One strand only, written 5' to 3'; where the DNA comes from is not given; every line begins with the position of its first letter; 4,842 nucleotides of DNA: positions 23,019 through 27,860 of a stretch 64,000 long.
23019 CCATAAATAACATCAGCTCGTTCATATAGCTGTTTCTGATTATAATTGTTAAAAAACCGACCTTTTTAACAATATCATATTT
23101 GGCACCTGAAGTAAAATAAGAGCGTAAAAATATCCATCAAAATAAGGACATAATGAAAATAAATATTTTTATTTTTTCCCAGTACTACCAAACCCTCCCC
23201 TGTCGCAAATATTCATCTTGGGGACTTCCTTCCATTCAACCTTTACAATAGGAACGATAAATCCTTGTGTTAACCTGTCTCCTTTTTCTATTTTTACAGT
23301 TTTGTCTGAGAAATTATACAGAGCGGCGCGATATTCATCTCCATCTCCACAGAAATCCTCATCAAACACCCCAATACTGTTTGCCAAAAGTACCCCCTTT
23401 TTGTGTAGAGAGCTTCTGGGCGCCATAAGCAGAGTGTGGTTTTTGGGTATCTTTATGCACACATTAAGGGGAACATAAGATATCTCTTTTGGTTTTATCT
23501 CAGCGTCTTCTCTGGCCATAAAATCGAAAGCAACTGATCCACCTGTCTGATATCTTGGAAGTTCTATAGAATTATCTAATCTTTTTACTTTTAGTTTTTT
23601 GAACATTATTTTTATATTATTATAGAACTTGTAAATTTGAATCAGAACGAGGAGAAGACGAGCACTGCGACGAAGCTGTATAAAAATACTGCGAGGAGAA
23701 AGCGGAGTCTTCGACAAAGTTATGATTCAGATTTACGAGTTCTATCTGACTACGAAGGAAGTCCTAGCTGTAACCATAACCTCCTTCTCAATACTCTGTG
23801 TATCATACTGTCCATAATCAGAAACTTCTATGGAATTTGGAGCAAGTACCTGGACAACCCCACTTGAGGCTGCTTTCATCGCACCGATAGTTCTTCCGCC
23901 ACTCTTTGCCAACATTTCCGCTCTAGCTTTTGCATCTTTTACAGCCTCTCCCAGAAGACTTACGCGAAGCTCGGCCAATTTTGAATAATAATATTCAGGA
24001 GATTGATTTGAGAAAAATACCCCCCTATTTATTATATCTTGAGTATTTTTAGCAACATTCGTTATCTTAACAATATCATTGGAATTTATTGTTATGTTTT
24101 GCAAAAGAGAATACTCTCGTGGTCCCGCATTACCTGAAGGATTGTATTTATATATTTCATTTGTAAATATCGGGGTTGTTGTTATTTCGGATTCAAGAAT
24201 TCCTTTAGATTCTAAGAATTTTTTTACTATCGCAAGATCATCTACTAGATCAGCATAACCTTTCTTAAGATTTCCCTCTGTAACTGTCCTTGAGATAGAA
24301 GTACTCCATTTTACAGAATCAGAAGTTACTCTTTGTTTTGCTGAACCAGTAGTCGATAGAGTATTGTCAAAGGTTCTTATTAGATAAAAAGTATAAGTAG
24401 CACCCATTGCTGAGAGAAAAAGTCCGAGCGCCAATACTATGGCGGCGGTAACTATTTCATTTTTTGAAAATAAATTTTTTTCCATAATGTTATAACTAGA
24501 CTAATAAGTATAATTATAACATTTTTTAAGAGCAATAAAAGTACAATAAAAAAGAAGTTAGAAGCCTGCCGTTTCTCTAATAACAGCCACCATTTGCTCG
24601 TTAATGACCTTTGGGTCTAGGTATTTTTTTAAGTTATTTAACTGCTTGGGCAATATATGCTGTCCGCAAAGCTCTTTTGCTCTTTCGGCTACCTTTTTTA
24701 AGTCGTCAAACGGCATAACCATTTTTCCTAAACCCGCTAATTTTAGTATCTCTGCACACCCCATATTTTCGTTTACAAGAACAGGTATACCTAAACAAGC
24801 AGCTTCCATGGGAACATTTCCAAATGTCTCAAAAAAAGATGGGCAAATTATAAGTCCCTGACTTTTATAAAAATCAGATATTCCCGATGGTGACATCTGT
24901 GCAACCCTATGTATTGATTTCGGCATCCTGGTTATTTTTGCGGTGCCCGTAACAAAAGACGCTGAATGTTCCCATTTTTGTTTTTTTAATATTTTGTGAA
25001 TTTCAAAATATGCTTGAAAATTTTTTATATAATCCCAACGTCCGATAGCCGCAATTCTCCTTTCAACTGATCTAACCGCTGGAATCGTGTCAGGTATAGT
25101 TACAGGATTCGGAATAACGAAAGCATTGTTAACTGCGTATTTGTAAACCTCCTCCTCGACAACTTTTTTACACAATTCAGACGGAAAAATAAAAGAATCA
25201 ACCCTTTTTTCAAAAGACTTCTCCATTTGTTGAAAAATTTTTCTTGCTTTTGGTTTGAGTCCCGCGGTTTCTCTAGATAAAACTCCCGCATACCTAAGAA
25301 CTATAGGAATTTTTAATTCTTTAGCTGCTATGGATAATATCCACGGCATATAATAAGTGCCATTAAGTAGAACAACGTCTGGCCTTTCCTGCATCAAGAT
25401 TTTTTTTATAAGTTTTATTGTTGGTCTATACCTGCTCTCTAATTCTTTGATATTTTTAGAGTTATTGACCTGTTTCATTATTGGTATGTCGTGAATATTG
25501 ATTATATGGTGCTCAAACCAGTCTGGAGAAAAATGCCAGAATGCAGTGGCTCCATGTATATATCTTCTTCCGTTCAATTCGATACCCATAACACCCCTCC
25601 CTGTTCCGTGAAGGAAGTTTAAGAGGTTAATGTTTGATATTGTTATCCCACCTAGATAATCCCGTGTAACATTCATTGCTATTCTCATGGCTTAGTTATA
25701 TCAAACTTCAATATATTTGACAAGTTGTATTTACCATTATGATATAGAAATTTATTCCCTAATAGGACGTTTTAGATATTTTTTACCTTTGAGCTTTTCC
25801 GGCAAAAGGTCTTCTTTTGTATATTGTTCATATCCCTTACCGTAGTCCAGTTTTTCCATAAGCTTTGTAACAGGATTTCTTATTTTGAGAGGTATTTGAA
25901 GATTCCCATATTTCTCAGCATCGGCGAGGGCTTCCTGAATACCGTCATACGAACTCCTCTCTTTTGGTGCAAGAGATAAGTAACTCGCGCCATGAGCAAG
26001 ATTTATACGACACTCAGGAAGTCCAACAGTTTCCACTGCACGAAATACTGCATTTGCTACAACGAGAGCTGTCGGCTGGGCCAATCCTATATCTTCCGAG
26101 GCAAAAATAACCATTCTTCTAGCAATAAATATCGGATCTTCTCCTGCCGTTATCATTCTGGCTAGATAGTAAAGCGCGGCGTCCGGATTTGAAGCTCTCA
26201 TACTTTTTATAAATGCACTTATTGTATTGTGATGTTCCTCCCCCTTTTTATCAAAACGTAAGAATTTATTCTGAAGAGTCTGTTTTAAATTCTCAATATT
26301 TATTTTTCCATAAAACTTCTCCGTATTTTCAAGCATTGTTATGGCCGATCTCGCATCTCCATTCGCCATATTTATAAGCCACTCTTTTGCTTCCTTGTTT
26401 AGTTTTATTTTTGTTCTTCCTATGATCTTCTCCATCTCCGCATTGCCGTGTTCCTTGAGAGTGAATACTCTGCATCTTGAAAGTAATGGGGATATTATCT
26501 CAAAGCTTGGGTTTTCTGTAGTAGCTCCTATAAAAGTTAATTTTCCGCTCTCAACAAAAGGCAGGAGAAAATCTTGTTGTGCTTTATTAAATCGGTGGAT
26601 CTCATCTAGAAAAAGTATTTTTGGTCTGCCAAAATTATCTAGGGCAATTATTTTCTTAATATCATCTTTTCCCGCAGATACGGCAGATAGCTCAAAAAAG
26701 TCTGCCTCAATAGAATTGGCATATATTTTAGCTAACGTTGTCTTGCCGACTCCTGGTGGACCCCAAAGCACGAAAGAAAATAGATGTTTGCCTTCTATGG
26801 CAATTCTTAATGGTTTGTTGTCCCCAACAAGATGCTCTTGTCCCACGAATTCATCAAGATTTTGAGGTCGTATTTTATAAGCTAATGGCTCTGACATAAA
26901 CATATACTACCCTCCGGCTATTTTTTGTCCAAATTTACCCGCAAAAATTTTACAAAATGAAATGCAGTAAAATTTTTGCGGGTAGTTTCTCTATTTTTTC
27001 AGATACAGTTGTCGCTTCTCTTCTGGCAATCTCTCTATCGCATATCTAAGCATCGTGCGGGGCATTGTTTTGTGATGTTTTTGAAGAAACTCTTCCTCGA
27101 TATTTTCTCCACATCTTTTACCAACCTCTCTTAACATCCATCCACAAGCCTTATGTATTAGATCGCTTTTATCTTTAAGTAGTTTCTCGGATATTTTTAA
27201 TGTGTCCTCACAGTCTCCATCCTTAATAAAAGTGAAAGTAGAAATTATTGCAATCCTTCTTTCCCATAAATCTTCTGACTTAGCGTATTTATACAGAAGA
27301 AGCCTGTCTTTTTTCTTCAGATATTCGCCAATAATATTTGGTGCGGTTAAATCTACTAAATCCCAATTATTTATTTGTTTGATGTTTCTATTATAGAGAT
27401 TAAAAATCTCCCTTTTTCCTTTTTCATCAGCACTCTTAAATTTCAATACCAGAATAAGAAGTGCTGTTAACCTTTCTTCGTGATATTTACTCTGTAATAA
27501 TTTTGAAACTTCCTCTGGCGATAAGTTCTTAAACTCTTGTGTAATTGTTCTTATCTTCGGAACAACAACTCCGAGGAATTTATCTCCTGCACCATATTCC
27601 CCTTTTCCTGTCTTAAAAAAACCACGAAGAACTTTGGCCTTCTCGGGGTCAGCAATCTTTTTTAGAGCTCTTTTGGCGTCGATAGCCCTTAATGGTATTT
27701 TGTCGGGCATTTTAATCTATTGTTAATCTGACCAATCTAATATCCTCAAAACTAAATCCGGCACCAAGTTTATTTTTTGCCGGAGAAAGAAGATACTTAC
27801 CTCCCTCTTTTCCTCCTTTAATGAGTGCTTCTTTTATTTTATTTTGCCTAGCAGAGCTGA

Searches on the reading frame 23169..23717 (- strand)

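Call 50: search_protein_families(library=pfam, proteins=[window:23169-23717:-], max_evalue=0.0001)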
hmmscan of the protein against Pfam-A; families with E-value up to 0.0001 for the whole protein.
window:23169-23717:- (182 aa): 2 families
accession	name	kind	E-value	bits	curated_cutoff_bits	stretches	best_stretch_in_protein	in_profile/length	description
PF00692.24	dUTPase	-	9.1e-21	74.4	22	1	51-180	3-129/129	dUTPase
PF22769.1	DCD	-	3.8e-05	24.3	27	1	69-151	68-147/153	dCTP deaminase-like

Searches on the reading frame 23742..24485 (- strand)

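Call 50: search_protein_families(library=pfam, proteins=[window:23742-24485:-], max_evalue=0.0001)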
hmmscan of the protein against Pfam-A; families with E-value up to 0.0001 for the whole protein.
window:23742-24485:- (247 aa): 1 family
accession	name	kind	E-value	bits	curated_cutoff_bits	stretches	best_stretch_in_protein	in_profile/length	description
PF04402.19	SIMPL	-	4.6e-19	69.9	25.2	1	43-208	1-160/205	Protein of unknown function (DUF541)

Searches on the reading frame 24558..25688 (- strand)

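Call 51: search_protein_families(library=pfam, proteins=[window:24558-25688:-], max_evalue=0.0001)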
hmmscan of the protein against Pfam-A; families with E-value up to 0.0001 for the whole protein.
window:24558-25688:- (376 aa): 4 families
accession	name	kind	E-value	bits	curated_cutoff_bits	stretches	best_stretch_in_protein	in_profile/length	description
PF00534.26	Glycos_transf_1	-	5.5e-09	36.2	26.4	1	257-349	73-164/172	Glycosyl transferases group 1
PF13439.12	Glyco_transf_4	-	6.2e-09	36.5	28.5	1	85-196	55-166/170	Glycosyltransferase Family 4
PF13692.12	Glyco_trans_1_4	-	1.3e-08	35.6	27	1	210-340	2-139/142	Glycosyl transferases group 1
PF20706.3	GT4-conflict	-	2.2e-08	33.9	26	1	270-318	275-323/385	Family 4 Glycosyltransferase in conflict systems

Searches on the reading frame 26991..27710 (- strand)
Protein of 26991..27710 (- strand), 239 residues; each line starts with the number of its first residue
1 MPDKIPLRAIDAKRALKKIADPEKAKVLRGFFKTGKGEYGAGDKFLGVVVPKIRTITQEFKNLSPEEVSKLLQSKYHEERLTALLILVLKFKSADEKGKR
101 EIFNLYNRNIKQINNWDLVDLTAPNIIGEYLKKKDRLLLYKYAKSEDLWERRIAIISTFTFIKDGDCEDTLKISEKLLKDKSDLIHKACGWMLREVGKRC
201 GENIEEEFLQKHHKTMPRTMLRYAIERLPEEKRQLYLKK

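Call 51: search_protein_families(library=pfam, proteins=[window:26991-27710:-], max_evalue=0.0001)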
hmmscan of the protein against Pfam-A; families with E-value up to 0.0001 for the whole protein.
window:26991-27710:- (239 aa): 1 family
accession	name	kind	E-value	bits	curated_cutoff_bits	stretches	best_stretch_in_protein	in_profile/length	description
PF08713.17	DNA_alkylation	-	3.3e-65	220.2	21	1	13-228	2-213/213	DNA alkylation repair enzyme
